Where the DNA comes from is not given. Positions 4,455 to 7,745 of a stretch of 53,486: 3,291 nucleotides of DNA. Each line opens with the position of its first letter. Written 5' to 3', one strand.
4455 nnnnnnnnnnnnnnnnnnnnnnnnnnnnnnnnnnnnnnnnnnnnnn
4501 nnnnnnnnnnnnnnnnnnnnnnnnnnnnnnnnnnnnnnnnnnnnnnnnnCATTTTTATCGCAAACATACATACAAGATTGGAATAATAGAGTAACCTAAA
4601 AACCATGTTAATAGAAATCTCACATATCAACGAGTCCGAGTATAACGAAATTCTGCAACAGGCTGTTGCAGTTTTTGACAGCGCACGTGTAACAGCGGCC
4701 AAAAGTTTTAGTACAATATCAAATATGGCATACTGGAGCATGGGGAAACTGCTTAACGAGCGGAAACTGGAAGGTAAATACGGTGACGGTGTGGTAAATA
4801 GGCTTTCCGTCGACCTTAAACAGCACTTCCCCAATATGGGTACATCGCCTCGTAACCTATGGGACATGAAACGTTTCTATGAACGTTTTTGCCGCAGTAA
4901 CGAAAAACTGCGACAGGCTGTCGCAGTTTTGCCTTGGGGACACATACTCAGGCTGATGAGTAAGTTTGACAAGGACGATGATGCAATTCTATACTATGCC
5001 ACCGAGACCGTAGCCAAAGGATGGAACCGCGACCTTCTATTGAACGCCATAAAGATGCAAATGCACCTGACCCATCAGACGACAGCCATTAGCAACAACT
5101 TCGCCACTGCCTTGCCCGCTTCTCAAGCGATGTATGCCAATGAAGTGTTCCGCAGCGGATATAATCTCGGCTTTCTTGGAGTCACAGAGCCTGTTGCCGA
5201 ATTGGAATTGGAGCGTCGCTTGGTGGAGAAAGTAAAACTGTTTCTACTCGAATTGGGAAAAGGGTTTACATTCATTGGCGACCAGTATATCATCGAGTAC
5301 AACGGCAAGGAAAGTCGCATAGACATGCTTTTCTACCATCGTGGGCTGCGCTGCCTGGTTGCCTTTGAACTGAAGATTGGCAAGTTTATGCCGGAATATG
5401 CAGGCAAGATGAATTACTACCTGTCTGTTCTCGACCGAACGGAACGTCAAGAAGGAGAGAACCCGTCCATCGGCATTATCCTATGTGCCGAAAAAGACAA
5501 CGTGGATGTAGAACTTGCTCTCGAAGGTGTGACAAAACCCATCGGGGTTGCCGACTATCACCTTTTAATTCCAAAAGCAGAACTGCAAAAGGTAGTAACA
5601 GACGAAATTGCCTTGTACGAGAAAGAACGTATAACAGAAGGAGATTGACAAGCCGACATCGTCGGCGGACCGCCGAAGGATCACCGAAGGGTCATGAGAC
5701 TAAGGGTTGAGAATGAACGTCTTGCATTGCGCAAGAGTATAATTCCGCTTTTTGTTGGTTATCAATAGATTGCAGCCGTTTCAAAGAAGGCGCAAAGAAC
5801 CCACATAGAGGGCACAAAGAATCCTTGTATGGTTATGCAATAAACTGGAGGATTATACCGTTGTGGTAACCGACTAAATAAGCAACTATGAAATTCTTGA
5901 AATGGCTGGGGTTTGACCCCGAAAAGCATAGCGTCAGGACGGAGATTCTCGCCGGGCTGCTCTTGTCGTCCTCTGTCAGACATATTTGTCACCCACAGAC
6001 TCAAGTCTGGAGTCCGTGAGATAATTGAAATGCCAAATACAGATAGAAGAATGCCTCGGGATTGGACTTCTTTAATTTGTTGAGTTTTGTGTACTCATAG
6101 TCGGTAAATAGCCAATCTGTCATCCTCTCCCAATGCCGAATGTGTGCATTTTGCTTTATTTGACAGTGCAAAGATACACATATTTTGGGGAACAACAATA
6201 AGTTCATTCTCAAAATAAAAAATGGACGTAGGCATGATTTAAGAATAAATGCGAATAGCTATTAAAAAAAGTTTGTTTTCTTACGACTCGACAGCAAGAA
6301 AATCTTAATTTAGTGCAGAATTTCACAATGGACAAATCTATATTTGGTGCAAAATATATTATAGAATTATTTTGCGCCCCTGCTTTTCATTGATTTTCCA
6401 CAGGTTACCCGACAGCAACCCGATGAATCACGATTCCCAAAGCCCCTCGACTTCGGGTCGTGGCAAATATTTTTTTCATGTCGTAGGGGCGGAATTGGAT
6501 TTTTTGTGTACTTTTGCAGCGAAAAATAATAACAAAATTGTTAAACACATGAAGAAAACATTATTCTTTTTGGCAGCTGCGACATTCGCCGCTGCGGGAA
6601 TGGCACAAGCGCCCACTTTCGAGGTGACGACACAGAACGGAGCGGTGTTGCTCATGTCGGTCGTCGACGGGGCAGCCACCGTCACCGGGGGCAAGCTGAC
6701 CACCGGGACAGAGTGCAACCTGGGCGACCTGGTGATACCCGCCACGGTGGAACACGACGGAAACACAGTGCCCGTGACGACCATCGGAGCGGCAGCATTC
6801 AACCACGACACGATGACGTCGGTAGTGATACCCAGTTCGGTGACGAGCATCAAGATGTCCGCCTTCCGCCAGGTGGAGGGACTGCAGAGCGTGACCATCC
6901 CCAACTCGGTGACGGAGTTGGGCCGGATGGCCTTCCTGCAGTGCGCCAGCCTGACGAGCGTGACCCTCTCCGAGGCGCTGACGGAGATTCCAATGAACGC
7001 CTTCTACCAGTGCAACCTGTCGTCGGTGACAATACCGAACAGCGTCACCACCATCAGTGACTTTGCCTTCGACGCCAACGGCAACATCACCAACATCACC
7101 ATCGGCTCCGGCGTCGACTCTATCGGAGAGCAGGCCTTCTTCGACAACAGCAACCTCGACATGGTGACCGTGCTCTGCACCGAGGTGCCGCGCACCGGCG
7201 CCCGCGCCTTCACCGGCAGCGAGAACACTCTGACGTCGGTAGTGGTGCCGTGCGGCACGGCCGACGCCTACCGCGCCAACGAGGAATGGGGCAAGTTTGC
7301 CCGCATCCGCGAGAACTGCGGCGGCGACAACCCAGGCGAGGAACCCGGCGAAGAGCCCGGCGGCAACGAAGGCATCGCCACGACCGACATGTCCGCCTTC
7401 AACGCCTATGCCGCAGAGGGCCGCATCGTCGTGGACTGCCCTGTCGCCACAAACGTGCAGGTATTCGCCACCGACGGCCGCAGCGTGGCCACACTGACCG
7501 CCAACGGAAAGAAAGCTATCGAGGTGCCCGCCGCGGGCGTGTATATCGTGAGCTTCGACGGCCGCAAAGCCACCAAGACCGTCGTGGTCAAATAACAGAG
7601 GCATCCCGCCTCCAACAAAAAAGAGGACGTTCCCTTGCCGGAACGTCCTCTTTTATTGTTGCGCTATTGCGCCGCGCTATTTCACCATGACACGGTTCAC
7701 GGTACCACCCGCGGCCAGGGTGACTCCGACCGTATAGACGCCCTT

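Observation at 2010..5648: AT-rich three-gene cassette as a candidate undescribed anti-phage defence system: unknown+T5orf172, TIR/NDT-like+unknown, DUF1016 nuclease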

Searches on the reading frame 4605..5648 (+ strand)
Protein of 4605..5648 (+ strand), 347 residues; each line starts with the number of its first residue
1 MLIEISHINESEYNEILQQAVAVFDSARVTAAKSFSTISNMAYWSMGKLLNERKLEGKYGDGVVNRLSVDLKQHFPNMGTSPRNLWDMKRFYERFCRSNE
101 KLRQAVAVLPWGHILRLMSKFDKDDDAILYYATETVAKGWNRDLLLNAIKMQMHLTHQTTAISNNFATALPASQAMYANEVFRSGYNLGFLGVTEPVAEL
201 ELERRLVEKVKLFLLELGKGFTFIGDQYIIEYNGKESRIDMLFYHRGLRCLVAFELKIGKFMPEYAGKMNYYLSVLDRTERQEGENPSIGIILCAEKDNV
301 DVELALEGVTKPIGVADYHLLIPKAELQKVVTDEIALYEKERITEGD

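Call 3: search_protein_families(library=pfam, proteins=[window:4605-5648:+], max_evalue=1)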
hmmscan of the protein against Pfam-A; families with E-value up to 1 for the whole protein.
window:4605-5648:+ (347 aa): 2 families
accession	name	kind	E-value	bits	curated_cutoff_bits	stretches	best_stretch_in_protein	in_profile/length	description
PF06250.17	YhcG_C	-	3.9e-54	183.2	32.5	1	180-327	2-149/157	YhcG PDDEXK nuclease domain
PF17761.7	DUF1016_N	-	4.7e-32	111.4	32.8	1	22-154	4-135/137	DUF1016 N-terminal domain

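Call 4: search_protein_families(library=padloc, proteins=[window:4605-5648:+], max_evalue=1)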
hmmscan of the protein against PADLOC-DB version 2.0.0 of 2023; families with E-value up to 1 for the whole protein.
window:4605-5648:+ (347 aa): 28 families (the best 25 are shown)
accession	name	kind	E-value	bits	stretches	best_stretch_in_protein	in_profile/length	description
PDLC04795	PDC-S02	-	1.2e-111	371.4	1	8-336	19-345/357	-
PDLC04831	PDC-S02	-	3e-98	327.5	1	9-327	7-324/346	-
PDLC04810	PDC-S02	-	3.4e-98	327.2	1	8-326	6-336/355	-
PDLC04807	PDC-S02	-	1.4e-75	252.7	1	10-341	10-345/351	-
PDLC04803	PDC-S02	-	8.1e-75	249.9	1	77-338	7-261/269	-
PDLC04822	PDC-S02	-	2.3e-59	199.4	1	14-303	11-293/294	-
PDLC04813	PDC-S02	-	1.6e-56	188.9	1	178-332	4-159/175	-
PDLC04826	PDC-S02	-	4.5e-54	181.4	1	8-222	6-217/222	-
PDLC04827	PDC-S02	-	1.5e-40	137.3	1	9-232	6-229/234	-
PDLC04820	PDC-S02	-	1.2e-39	134.3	1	12-340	25-325/332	-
PDLC04798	PDC-S02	-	5.2e-31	106.5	1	185-336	54-200/222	-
PDLC04800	PDC-S02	-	1.3e-30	104.4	1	8-126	6-124/129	-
PDLC04804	PDC-S02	-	2.2e-30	103.8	1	10-194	8-190/203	-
PDLC04811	PDC-S02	-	3.2e-29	100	1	10-172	9-168/172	-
PDLC01464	PD_DExK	-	2.1e-19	68.1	1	123-254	10-125/126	"CAS-I,CAS-II,CAS-III,CAS-IV,CAS-V,CAS-VI; associated"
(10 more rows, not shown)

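Call 5: search_protein_families(library=ncbifam, proteins=[window:4605-5648:+], max_evalue=1)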
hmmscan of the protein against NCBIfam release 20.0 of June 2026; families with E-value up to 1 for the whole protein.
window:4605-5648:+ (347 aa): 0 families

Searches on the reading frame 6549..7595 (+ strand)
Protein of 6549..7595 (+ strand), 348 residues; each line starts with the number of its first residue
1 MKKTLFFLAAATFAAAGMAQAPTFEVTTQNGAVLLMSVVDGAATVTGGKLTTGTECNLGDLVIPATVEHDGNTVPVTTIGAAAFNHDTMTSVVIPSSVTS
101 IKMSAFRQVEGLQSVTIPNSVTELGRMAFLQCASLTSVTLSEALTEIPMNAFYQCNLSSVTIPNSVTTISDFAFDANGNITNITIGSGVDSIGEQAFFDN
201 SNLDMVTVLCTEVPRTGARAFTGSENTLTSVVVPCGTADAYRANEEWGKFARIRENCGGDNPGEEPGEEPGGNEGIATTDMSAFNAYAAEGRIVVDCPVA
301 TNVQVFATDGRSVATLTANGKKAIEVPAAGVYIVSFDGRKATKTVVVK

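Call 63: find_encoding_contigs(protein=window:6549-7595:+, flank=8000, max_places=6)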
Protein window:6549-7595:+ (348 aa): 2 contigs read that carry it; 2 places shown.
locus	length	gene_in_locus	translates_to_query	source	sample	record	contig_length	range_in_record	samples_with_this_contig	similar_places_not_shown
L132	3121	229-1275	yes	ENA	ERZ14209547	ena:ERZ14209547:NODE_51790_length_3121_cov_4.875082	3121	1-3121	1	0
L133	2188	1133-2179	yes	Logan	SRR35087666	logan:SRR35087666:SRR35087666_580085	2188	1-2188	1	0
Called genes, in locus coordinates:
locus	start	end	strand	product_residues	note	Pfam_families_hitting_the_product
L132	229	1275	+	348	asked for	PF13306:LRR_5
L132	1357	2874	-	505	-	PF26766:Choice_anch_L, PF18962:Por_Secre_tail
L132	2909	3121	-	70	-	?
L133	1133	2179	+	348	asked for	PF13306:LRR_5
